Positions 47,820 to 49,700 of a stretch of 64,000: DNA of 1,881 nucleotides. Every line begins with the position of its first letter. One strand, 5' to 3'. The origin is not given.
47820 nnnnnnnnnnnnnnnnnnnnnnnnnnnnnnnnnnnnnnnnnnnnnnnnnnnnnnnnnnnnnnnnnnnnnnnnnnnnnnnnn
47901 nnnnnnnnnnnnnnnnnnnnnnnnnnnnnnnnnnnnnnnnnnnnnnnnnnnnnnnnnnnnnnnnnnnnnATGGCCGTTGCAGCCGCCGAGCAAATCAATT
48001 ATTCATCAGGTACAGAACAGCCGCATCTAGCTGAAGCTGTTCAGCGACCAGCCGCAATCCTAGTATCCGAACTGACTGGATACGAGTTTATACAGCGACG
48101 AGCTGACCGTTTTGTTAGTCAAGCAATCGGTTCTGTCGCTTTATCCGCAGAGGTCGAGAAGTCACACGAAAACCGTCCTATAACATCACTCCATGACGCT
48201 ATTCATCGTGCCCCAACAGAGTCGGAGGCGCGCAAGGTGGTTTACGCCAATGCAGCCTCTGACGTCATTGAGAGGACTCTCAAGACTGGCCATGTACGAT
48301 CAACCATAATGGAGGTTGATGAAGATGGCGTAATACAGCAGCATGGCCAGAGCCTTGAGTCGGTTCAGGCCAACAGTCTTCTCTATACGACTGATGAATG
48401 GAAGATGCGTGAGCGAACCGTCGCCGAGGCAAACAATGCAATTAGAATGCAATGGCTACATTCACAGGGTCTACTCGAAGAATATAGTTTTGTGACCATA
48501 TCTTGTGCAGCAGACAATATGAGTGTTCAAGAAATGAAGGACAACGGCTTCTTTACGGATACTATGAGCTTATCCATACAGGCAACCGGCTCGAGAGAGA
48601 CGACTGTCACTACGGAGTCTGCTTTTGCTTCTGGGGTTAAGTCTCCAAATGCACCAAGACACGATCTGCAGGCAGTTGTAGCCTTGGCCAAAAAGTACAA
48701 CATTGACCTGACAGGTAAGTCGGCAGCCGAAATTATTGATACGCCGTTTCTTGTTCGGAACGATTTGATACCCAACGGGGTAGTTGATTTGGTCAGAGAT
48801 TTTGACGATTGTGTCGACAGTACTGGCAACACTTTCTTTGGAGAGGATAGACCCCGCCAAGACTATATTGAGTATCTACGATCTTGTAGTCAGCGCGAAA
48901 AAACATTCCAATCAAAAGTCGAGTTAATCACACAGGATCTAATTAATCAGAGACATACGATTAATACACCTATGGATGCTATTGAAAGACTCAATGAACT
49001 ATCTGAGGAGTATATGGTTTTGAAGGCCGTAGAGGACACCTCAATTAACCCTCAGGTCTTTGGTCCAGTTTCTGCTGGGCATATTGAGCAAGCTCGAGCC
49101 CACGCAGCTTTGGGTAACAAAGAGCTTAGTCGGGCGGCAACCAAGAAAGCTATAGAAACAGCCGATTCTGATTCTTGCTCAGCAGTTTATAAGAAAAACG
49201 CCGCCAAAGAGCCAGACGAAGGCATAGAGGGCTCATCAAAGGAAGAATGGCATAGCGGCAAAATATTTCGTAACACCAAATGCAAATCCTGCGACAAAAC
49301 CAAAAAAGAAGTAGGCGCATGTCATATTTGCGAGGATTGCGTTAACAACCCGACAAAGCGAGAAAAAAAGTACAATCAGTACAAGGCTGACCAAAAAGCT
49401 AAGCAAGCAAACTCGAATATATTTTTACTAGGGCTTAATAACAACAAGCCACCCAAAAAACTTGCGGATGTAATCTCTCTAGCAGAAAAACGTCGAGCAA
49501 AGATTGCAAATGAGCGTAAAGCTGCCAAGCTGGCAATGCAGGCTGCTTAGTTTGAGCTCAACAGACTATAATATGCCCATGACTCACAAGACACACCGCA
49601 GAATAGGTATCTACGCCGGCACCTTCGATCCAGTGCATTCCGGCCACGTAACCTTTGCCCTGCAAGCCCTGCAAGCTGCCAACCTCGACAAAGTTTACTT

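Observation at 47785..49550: Compact cobalamin-riboswitch-like leader whose terminator hides the SD of an uncharacterised 526-aa Cys4 protein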

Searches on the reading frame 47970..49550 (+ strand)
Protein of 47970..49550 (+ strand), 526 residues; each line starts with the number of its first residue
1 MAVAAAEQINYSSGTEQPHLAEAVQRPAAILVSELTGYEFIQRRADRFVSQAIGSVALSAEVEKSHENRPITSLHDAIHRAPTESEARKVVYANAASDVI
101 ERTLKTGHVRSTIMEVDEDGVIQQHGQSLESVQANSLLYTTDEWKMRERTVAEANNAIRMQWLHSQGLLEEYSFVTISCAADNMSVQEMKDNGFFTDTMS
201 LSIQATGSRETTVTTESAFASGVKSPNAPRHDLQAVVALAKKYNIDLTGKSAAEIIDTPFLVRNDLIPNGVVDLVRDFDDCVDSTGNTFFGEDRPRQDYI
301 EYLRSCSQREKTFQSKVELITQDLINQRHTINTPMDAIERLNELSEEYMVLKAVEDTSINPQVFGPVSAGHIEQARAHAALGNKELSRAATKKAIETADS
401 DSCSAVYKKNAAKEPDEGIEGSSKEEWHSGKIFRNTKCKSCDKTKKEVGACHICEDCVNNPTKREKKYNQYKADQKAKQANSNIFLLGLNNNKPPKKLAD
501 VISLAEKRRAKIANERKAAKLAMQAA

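Call 7: search_protein_families(library=pfam, proteins=[window:47970-49550:+], max_evalue=0.1)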
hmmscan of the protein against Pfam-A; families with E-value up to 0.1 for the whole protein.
window:47970-49550:+ (526 aa): 0 families

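Call 8: search_protein_families(library=ncbifam, proteins=[window:47970-49550:+], max_evalue=0.1)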
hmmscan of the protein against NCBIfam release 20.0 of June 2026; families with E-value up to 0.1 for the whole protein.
window:47970-49550:+ (526 aa): 0 families

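Call 9: find_homologous_proteins(query=window:47970-49550:+)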
Query window:47970-49550:+ (526 aa): 94 proteins with E <= 0.001 among 8000 candidates.
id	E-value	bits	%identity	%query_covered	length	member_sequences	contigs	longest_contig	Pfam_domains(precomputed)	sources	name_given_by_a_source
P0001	0.0e+0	1161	100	100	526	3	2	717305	-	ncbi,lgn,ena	ncbi:MAG: hypothetical protein AAB462_00950 [Patescibacteria group bacterium]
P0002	1.1e-133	465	47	95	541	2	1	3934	-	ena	-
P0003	2.6e-133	463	50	85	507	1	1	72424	-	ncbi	-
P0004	8.1e-115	403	43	98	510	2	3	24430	-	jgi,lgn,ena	jgi:hypothetical protein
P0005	1.7e-107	378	50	76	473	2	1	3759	-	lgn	-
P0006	3.3e-106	374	49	74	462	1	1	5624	-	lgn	-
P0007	7.4e-106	373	45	85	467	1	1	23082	-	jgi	jgi:hypothetical protein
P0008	7.5e-106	373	48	75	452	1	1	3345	-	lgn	-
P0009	6.7e-104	367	48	79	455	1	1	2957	-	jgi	jgi:hypothetical protein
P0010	1.5e-103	365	46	86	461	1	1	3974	-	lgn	-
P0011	3.2e-103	364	45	83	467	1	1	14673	-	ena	-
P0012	4.6e-103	364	43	94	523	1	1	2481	-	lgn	-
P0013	1.1e-102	362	49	71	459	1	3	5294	-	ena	-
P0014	1.2e-102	362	47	77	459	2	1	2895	-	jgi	jgi:hypothetical protein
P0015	2.3e-102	361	48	75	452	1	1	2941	-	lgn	-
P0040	2.6e-92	328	44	79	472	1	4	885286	-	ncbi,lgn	-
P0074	1.5e-76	276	39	81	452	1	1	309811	-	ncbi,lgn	-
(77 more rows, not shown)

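Call 12: find_related_loci(query=A1, collection=genome_contigs, flank=4000)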
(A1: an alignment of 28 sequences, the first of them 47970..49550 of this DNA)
Query A1 (526 aa) in genome_contigs; peptide patterns used: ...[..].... (x = any residue, [..] = any of these).
39 stretches matched a pattern; 23 encode a relative of the query (tblastn E <= 1e-3); 23 distinct loci.
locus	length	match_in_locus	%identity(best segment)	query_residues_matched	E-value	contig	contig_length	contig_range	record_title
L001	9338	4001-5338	50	24-471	2e-138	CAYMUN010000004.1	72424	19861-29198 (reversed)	MAG TPA_asm: uncultured Candidatus Saccharibacteria bacterium isolate SRP200132_co1_276 genome assembly, contig: NODE_48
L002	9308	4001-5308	44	1-441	4e-110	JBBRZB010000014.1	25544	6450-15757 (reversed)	MAG: Candidatus Saccharimonadales bacterium isolate metawrap_la5_19 metawrap_la5_19_K_399460_L_25544_cov_17.0000, whole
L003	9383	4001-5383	43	1-452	1e-104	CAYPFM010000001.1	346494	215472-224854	MAG TPA_asm: uncultured Candidatus Saccharibacteria bacterium isolate SRP170004_co1_270 genome assembly, contig: NODE_24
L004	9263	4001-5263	46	4-413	9e-105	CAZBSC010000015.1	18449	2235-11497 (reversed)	MAG TPA_asm: uncultured Candidatus Saccharibacteria bacterium isolate binchicken_co245_213 genome assembly, contig: NODE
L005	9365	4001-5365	43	1-459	2e-104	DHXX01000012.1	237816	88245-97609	MAG TPA_asm: Candidatus Saccharibacteria bacterium UBA5145 UBA5145_contig_64, whole genome shotgun sequence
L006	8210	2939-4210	43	20-454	8e-104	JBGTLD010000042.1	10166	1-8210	MAG: Candidatus Saccharimonadales bacterium isolate JTS-RE329 k141_2474603, whole genome shotgun sequence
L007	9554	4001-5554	41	1-516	6e-103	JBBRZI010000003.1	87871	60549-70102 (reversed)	MAG: Candidatus Saccharimonadales bacterium isolate metawrap_la5_32 metawrap_la5_32_K_803551_L_87871_cov_22.7605, whole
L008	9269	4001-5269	43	27-457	2e-98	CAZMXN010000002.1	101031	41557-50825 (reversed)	MAG TPA_asm: uncultured Candidatus Saccharibacteria bacterium isolate SRP144015_co1_122 genome assembly, contig: NODE_10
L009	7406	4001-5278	43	27-452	2e-96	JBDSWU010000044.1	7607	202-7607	MAG: Candidatus Saccharimonadales bacterium isolate cluster1_bin.635 k127_5750637, whole genome shotgun sequence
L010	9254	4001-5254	41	29-441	6e-96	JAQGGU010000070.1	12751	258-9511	MAG: Candidatus Saccharibacteria bacterium isolate RYN_415 scaffold_838477, whole genome shotgun sequence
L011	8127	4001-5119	45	20-398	2e-95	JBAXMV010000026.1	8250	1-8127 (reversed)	MAG: bacterium isolate ELA462 MAG462_26, whole genome shotgun sequence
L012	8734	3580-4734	44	13-403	1e-92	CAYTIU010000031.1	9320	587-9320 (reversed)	MAG TPA_asm: uncultured Candidatus Saccharibacteria bacterium isolate SRP344714_co1_297 genome assembly, contig: NODE_13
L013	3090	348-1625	41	27-458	2e-92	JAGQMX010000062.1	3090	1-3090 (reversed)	MAG: Candidatus Saccharibacteria bacterium isolate HKST-UBA53 2011-04-20_1_(paired)_contig_226850, whole genome shotgun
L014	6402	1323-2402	44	41-403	1e-88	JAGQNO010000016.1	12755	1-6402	MAG: Candidatus Saccharibacteria bacterium isolate HKST-UBA70 NODE_16_length_12755_cov_3.708077, whole genome shotgun se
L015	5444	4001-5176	41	41-443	2e-88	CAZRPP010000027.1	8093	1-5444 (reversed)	MAG TPA_asm: uncultured Candidatus Saccharibacteria bacterium isolate SRP285395_co1_152 genome assembly, contig: NODE_15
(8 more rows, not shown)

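Call 23: search_solved_structures(query=A2, max_evalue=10)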
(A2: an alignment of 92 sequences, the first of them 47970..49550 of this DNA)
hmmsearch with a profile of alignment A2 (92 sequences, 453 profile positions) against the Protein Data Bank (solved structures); distinct sequences matched with E-value up to 10: 2.
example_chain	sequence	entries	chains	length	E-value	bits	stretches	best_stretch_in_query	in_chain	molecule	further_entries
9l08_A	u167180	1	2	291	0.042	15.8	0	406-437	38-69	Covalently Connected Cytochrome c555 trimer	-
7qca_SFF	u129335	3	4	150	0.88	11.5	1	385-447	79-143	Ubiquitin/40s ribosomal protein S27a fusion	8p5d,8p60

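Call 30: predict_structure(alignment_id=A2)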
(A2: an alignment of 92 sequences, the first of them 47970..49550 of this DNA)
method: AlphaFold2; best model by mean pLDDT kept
length: 526 residues; sequences in the alignment: 92
mean_pLDDT: 86.6   pTM: 0.75
mean pLDDT of the five models: 86.6, 85.4, 85.0, 84.1, 83.5
residues with pLDDT >= 90: 348; 70-90: 97; 50-70: 38; < 50: 43
segments of 3 or more residues with pLDDT < 50: 1-5, 10-14, 62-65, 415-429, 485-496
pLDDT, mean of each block of 10 residues (from residue 1): 47 50 84 97 96 79 59 93 95 95 92 94 92 90 92 97 97 98 95 91 96 96 96 98 98 98 98 98 95 97 96 98 98 94 97 97 95 98 98 97 63 47 39 81 87 84 77 83 52 50 80 93 86
secondary structure, 60 per line:
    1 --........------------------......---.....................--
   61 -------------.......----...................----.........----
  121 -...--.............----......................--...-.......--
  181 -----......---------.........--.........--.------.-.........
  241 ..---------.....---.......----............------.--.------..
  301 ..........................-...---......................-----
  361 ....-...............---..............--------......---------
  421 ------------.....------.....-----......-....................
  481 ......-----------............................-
elements in order: H3-10 E29-31 H38-58 H74-80 H85-103 E108-116 E122-124 H129-139 H144-165 E172-178 H186-191 E201-209 E212-220 H232-242 H252-256 E260-263 H271-282 H299-326 H334-355 H361-364 H366-380 H384-397 H406-411 E433-437 E444-448 H455-459 H461-486 H498-525

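Call 34: fold_search(model_id=the predicted structure, library=pdb)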
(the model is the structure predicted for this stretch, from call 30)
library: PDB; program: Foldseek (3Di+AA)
matches with E <= 10: 341; with E <= 0.001: 0
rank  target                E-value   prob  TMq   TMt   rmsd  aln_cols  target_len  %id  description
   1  5yhf                  3.9e-02  0.10  0.10  0.08  26.5       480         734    9  Crystal structure of SecDF in Super-membrane-facing form (released 2018-02-14)
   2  4dmz_A                7.1e-02  0.06  0.07  0.10  20.0       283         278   10  PelD 156-455 from Pseudomonas aeruginosa PA14, apo form (released 2012-05-23)
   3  4dn0                  1.5e-01  0.05  0.07  0.10  18.9       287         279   10  PelD 156-455 from Pseudomonas aeruginosa PA14 in complex with c-di-GMP (released 2012-05-23)
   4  4eu0                  2.2e-01  0.05  0.07  0.10  19.5       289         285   10  Crystal Structure of PelD 158-CT from Pseudomonas aeruginosa PAO1 (released 2012-07-25)
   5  6qwp_A                3.2e-01  0.02  0.07  0.08  27.9       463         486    9  Crystal structure of T7 bacteriophage portal protein, 13mer, closed valve (released 2019-09-04)
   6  6foy_A                3.7e-01  0.04  0.11  0.12  24.9       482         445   10  The crystal structure of P.fluorescens Kynurenine 3-monooxygenase (KMO) in complex with competitive inhibitor No. 9 (released 2019-08-21)
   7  5tul                  3.9e-01  0.06  0.09  0.11  19.3       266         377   11  Crystal structure of tetracycline destructase Tet(55) (released 2017-05-10)
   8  5tuk_B                4.5e-01  0.07  0.09  0.11  18.6       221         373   11  Crystal structure of tetracycline destructase Tet(51) (released 2017-05-10)
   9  8twg                  5.3e-01  0.05  0.07  0.09  19.5       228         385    8  Crystal structure of tetracycline destructase Tet(56-2) (released 2024-07-03)
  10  5nak_B                5.5e-01  0.03  0.10  0.11  25.1       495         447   10  Pseudomonas fluorescens kynurenine 3-monooxygenase (KMO) in complex with the enzyme substrate L-kynurenine (released 2017-06-21)
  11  6foz_A                5.8e-01  0.03  0.10  0.12  24.8       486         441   10  The crystal structure of P.fluorescens Kynurenine 3-monooxygenase (KMO) in complex with competitive inhibitor No. 13 (released 2019-08-21)
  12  7nhr_A                6.1e-01  0.02  0.09  0.07  27.6       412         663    8  Putative transmembrane protein Wzc K540M C1 (released 2021-08-25)
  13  8jqo_C                6.5e-01  0.03  0.08  0.09  20.6       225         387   10  Protocatecuate hydroxylase from Xylophilus ampelinus complexed with imidazole (released 2023-12-06)
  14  9bkv_B                6.5e-01  0.02  0.08  0.06  19.2       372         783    9  DosP R97A bent form (released 2024-11-20)
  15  2wcd_A                6.8e-01  0.03  0.08  0.11  30.9       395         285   10  Crystal structure of the assembled cytolysin A pore (released 2009-05-05)
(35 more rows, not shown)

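Call 35: fold_search(model_id=the predicted structure, library=viral)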
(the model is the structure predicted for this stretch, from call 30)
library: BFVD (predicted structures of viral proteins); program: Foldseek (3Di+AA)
matches with E <= 10: 326; with E <= 0.001: 0
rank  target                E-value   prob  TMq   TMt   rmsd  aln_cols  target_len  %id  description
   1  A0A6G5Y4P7            9.9e-02  0.04  0.08  0.08  27.4       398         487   12  (no name in the UniProt tables at hand)
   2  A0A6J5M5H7            1.4e-01  0.03  0.07  0.08  25.6       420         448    8  COG4695 Phage-related protein [uncultured Caudovirales phage]
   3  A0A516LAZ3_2          1.7e-01  0.04  0.09  0.05  25.5       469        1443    9  (no name in the UniProt tables at hand)
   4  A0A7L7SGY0            2.1e-01  0.06  0.08  0.16  18.3       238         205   12  (no name in the UniProt tables at hand)
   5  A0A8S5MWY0            2.4e-01  0.23  0.11  0.09  19.5       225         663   12  Uncharacterized protein [Myoviridae sp. ct3wi9]
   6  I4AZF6                2.6e-01  0.03  0.08  0.07  28.9       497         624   10  (no name in the UniProt tables at hand)
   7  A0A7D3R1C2            3.1e-01  0.06  0.09  0.11  19.8       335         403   12  Uncharacterized protein [Fadolivirus FV1/VV64]
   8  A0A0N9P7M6            3.1e-01  0.03  0.07  0.05  32.1       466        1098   10  (no name in the UniProt tables at hand)
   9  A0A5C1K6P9            3.8e-01  0.15  0.10  0.14   8.3       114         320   10  Uncharacterized protein [Pseudomonas phage vB_PaeM_PS119XW]
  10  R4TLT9                4.0e-01  0.02  0.08  0.06  26.1       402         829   10  Portal protein [Halorubrum tailed virus 4]
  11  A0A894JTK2            4.6e-01  0.02  0.08  0.13  18.7       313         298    8  (no name in the UniProt tables at hand)
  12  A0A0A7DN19            4.9e-01  0.01  0.06  0.03  72.8       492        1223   10  Adsorption protein [Lactobacillus phage Ldl1]
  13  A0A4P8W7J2            5.1e-01  0.03  0.09  0.11  20.8       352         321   11  (no name in the UniProt tables at hand)
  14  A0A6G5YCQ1            5.1e-01  0.02  0.06  0.08  21.5       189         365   12  (no name in the UniProt tables at hand)
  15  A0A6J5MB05            5.4e-01  0.03  0.07  0.13  24.5       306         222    9  Uncharacterized protein [uncultured Caudovirales phage]
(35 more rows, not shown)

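Call 36: search_protein_representatives(alignment_id=A2)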
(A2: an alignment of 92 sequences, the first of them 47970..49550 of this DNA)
Query: 92 sequences, 453 profile positions. Proteins with E-value up to 0.001 (for the whole library): 448; up to 1e-10: 387; up to 1e-30: 327. The best 150 are listed.
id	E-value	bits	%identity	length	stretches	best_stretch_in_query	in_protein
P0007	2.5e-200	682.5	-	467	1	2-450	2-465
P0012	4.6e-187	638.8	-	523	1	1-451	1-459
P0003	1.4e-185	633.8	-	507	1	3-450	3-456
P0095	1.0e-183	627.7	-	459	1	1-449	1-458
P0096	6.9e-182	621.7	-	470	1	1-450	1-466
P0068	3.4e-177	606.2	-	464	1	7-451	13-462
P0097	1.1e-176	604.6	-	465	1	16-452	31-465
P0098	2.3e-176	603.5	-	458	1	6-451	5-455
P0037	5.0e-175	599.1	-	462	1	1-449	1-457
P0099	6.3e-172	588.8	-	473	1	13-450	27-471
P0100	6.4e-172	588.8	-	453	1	1-449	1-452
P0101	3.0e-171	586.6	-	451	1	12-452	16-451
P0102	1.9e-167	574.1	-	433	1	17-452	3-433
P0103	1.4e-166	571.3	-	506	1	12-450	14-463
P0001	1.1e-165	568.3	-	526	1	1-451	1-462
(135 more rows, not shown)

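Call 37: find_encoding_contigs(protein=P0001, flank=10000, max_places=2)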
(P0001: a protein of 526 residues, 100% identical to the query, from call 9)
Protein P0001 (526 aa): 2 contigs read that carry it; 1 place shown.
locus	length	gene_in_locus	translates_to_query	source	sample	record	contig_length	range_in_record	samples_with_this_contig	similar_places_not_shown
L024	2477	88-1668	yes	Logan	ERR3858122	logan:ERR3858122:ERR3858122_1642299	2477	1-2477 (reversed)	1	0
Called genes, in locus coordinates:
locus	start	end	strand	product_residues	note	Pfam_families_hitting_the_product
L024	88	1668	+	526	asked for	-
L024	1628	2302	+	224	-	PF01467:CTP_transf_like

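Call 38: find_encoding_contigs(protein=P0040, flank=10000, max_places=2)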
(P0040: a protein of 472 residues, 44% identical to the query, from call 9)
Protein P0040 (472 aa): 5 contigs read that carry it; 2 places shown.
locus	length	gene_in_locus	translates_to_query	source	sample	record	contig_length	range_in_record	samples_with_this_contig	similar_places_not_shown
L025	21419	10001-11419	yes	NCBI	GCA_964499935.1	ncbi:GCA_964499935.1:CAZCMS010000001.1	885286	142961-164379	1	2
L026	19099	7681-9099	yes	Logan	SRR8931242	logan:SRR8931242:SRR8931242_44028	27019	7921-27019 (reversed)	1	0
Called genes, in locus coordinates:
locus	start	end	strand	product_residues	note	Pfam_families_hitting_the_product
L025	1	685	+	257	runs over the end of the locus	PF08282:Hydrolase_3, PF03332:PMM (weak)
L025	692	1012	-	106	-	-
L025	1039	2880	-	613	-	PF13522:GATase_6, PF13537:GATase_7, PF01380:SIS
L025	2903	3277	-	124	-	-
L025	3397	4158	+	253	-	PF01978:TrmB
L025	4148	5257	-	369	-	PF13439:Glyco_transf_4 (weak), PF00534:Glycos_transf_1, PF13692:Glyco_trans_1_4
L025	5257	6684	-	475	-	PF13727:CoA_binding_3, PF02397:Bac_transf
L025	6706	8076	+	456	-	PF04932:Wzy_C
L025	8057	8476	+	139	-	PF04138:GtrA_DPMS_TM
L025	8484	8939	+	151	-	PF01726:LexA_DNA_bind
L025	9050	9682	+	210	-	-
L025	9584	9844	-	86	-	-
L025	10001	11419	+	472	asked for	-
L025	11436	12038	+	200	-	PF01467:CTP_transf_like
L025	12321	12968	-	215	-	PF13098:Thioredoxin_2 (faint), PF13462:Thioredoxin_4, PF01323:DSBA, PF13743:Thioredoxin_5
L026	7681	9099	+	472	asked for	-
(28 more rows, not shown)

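Call 39: find_encoding_contigs(protein=P0074, flank=10000, max_places=2)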
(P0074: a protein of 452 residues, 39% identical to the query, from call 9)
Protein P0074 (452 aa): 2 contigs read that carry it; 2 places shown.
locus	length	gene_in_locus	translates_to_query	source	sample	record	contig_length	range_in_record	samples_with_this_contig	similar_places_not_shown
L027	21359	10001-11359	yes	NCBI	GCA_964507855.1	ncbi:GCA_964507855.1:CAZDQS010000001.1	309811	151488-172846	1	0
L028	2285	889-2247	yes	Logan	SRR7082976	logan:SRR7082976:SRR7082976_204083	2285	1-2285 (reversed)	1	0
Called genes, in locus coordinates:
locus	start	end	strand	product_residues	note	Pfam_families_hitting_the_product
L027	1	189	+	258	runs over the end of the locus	PF00702:Hydrolase (weak), PF08282:Hydrolase_3, PF03332:PMM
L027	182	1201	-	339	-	PF00106:adh_short (weak), PF01073:3Beta_HSD, PF01370:Epimerase, PF02719:Polysacc_synt_2, PF04321:RmlD_sub_bind, PF08659:KR (weak), PF16363:GDP_Man_Dehyd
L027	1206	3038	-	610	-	PF13522:GATase_6, PF13537:GATase_7, PF01380:SIS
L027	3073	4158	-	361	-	PF13439:Glyco_transf_4, PF00534:Glycos_transf_1, PF13692:Glyco_trans_1_4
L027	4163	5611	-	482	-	PF13727:CoA_binding_3, PF02397:Bac_transf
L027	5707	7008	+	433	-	PF04932:Wzy_C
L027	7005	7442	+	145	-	PF04138:GtrA_DPMS_TM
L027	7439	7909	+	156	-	PF01726:LexA_DNA_bind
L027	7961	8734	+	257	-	PF02673:BacA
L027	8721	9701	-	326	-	-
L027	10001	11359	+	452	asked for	-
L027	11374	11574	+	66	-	-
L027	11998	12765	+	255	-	-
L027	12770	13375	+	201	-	PF01467:CTP_transf_like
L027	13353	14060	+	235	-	-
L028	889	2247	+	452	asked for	-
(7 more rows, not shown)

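Call 83: search_protein_families(library=phrogs, proteins=[window:47970-49550:+], max_evalue=0.1)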
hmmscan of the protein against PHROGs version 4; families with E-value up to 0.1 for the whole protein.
window:47970-49550:+ (526 aa): 0 families

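Call 84: search_protein_families(library=padloc, proteins=[window:47970-49550:+], max_evalue=0.1)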
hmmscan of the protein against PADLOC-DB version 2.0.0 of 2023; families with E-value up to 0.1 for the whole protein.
window:47970-49550:+ (526 aa): 0 families
